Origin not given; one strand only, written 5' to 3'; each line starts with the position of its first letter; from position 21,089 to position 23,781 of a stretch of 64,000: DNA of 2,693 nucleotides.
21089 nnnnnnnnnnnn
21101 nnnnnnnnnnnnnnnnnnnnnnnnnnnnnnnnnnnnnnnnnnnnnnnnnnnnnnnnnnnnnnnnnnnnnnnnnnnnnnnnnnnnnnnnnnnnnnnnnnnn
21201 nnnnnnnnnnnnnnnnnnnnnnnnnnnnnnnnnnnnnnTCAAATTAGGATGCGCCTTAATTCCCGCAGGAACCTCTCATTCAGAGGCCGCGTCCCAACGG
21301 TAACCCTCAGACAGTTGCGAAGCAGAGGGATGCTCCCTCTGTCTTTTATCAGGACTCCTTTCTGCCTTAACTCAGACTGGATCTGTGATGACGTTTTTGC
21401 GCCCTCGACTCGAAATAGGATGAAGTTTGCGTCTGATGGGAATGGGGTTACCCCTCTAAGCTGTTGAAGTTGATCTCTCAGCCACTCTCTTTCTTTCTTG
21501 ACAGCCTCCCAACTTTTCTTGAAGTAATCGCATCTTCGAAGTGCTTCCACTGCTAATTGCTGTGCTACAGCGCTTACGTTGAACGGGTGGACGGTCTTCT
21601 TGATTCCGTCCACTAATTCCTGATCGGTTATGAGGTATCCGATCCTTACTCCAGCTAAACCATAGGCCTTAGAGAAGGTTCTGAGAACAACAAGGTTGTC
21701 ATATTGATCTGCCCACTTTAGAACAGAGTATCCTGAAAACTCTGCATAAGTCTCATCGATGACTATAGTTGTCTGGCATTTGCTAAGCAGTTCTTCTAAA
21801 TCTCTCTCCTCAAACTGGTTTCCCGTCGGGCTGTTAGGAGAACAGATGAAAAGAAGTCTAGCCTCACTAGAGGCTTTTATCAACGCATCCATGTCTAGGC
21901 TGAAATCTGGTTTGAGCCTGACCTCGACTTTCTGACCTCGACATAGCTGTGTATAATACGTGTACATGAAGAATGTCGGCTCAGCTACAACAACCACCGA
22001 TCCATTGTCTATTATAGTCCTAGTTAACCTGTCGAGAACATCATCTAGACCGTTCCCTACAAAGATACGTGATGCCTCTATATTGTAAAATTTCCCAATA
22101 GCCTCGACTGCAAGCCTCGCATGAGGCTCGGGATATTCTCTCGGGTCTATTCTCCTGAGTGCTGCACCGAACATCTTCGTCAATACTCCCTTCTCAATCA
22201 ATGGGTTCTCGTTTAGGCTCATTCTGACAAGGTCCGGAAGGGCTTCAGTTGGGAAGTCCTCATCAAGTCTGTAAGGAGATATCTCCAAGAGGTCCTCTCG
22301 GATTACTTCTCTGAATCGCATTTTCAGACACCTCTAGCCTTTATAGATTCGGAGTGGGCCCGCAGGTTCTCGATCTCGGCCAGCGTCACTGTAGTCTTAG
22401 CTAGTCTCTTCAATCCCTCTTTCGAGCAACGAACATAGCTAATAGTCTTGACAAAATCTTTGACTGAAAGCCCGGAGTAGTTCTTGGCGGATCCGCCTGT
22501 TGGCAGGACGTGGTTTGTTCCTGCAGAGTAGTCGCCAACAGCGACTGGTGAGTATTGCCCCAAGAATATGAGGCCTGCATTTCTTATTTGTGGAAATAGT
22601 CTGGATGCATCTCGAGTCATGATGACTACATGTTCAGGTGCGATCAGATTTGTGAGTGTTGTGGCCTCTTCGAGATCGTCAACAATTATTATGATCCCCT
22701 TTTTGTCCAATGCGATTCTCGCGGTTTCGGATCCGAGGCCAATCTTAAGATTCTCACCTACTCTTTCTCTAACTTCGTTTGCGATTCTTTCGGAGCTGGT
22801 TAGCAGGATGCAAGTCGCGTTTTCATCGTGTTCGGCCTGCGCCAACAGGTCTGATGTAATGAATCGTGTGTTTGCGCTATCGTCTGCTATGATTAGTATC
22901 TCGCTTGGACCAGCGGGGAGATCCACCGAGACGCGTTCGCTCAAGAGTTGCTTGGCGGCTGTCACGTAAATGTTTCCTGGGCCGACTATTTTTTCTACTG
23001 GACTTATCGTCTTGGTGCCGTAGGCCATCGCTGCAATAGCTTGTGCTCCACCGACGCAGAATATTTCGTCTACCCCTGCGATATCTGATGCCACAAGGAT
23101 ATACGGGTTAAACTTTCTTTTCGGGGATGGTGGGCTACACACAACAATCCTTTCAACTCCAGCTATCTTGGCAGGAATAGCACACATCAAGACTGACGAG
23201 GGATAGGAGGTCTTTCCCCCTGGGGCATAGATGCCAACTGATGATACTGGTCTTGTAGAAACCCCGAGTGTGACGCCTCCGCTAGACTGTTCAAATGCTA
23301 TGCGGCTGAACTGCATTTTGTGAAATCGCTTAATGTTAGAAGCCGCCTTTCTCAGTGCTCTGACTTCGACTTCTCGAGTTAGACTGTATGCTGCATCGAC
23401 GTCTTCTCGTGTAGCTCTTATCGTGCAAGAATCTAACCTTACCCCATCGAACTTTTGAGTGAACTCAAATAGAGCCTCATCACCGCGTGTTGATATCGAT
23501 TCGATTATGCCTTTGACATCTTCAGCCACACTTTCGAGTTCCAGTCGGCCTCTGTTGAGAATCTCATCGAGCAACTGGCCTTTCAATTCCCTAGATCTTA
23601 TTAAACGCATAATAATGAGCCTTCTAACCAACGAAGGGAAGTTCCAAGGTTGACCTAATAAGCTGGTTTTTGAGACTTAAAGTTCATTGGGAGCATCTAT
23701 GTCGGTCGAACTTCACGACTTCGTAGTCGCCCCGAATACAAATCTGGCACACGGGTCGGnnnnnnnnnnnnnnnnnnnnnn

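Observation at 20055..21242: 395-aa HAD hydrolase embedded in the his operon: candidate for the missing archaeal histidinol-phosphate phosphatase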

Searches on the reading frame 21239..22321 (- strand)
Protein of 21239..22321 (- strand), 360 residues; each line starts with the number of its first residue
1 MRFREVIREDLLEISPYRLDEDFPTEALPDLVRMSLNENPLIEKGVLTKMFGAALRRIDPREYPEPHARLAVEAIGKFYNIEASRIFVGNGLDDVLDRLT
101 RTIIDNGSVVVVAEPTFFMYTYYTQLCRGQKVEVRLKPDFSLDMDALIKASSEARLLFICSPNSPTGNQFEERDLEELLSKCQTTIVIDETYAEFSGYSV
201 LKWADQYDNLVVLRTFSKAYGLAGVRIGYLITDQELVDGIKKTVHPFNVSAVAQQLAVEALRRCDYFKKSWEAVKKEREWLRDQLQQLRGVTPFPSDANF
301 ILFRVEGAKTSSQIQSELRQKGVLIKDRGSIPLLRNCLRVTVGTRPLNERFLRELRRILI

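Call 3: search_protein_families(library=pfam, proteins=[window:21239-22321:-], max_evalue=0.01)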
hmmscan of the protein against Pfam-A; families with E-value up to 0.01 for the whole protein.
window:21239-22321:- (360 aa): 3 families
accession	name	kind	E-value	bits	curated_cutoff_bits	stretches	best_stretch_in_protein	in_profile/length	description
PF00155.27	Aminotran_1_2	-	9.2e-57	193.3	19.7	1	61-354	36-360/361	Aminotransferase class I and II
PF04864.19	Alliinase_C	-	0.00013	21.4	22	1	108-242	97-219/363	Allinase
PF14258.12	DUF4350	-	0.0028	18.4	30.4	0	126-209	15-80/181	Domain of unknown function (DUF4350)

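Call 4: search_protein_families(library=ncbifam, proteins=[window:21239-22321:-], max_evalue=0.1)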
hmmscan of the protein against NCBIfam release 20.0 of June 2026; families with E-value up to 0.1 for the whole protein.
window:21239-22321:- (360 aa): 74 families (the best 25 are shown)
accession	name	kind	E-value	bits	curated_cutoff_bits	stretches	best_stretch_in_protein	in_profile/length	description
TIGR01141.1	hisC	equivalog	4.2e-95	318.6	276.55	1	8-358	1-349/349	histidinol-phosphate transaminase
NF002878.0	PRK03321.1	subfamily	6.8e-60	202.6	374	1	6-357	4-347/352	histidinol-phosphate transaminase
NF003496.0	PRK05166.1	equivalog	1.5e-59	201.6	540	1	5-358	8-369/373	histidinol-phosphate transaminase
NF002877.0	PRK03317.1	equivalog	1.7e-58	198.2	409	1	31-358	33-366/374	histidinol-phosphate transaminase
NF002726.0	PRK02610.1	equivalog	2.3e-57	194.7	391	1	6-359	4-369/374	histidinol-phosphate transaminase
TIGR01140.1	L_thr_O3P_dcar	equivalog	3.8e-57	193.9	290.55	1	60-355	42-330/331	threonine-phosphate decarboxylase CobD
NF006014.0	PRK08153.1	equivalog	5.6e-44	150.5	510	1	62-353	64-358/370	pyridoxal phosphate-dependent aminotransferase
NF006580.0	PRK09105.1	subfamily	4.4e-42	144.3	444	1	30-352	47-364/375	pyridoxal phosphate-dependent aminotransferase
NF041364.1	GntC_guanitoxin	equivalog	2.3e-34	118.9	415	1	73-325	44-321/356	guanitoxin biosynthesis PLP-dependent (S)-gamma-hydroxy-L-arginine cyclodehydratase GntC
NF051461.1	pyoverd_PtaA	equivalog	1.4e-31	109.6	500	1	29-352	34-353/359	pyoverdine biosynthesis transaminase PtaA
NF005915.1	PRK07908.1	equivalog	2.5e-29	102.7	360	1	61-355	42-331/332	Rv2231c family histidinol phosphate aminotransferase CobC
NF006225.0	PRK08354.1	equivalog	1.1e-28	100.6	288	1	78-358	55-315/318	putative aminotransferase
NF004770.0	PRK06108.1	subfamily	1.4e-27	96.5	422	1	80-318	93-348/396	pyridoxal phosphate-dependent aminotransferase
NF004870.0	PRK06225.1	equivalog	1.1e-25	90.2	351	1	29-326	28-338/380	pyridoxal phosphate-dependent aminotransferase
NF053748.1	bifunc_CobBC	exception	1.1e-25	90.1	950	1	31-355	482-796/797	bifunctional hydrogenobyrinic acid a,c-diamide synthase/histidinol phosphate aminotransferase CobBC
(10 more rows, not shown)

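Call 54: list_cluster_members(proteins=[window:20058-21242:-, window:21242-22321:-, window:17321-18124:-])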
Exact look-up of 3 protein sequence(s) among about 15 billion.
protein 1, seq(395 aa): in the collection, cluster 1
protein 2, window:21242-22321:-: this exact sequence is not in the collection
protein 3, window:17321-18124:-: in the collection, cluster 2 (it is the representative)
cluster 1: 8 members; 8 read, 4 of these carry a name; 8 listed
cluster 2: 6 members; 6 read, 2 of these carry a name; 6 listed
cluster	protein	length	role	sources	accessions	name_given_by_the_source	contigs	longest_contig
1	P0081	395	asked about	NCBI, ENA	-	-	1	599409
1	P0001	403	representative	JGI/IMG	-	phosphoglycolate phosphatase-like HAD superfamily hydrolase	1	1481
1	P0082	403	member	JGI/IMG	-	HAD superfamily hydrolase (TIGR01548 family)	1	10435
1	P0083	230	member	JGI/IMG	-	phosphoglycolate phosphatase-like HAD superfamily hydrolase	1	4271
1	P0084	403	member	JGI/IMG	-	HAD superfamily hydrolase (TIGR01548 family)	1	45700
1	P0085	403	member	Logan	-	-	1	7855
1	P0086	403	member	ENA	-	-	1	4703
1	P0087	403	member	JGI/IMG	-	-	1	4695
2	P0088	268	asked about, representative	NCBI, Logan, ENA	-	-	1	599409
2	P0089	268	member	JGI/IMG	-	cyclase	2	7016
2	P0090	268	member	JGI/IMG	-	cyclase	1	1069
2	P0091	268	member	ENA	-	-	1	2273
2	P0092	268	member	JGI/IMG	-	-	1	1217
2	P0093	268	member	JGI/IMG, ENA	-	-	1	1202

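Call 62: search_protein_families(library=ncbifam, max_evalue=0.001, proteins=[P0085])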
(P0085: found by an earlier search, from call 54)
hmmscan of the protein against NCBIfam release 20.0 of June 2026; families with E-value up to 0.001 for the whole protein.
P0085 (403 aa): 1 family
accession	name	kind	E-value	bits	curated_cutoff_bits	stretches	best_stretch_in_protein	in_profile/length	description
TIGR01548.1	HAD-SF-IA-hyp1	hypoth_equivalog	2.5e-22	79.4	140.2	1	31-349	3-197/197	TIGR01548 family HAD-type hydrolase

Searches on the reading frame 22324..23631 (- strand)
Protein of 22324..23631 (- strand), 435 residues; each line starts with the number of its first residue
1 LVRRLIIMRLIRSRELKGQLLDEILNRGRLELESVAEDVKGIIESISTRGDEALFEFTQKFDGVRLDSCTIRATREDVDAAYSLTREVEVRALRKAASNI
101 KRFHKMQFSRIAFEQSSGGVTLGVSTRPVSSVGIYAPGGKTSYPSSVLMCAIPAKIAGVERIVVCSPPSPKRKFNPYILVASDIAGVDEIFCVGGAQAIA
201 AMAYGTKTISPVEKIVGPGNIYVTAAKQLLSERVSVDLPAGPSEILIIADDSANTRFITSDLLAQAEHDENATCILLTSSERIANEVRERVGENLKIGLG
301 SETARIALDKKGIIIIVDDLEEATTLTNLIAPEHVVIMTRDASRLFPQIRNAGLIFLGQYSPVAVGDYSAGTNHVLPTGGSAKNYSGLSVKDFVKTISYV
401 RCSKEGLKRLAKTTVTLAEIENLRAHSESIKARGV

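Call 3: search_protein_families(library=pfam, proteins=[window:22324-23631:-], max_evalue=0.01)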
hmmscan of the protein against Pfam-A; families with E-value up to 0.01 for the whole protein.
window:22324-23631:- (435 aa): 1 family
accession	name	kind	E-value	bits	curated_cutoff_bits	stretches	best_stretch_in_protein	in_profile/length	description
PF00815.25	Histidinol_dh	-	7.1e-161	536.2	27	1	27-433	3-410/411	Histidinol dehydrogenase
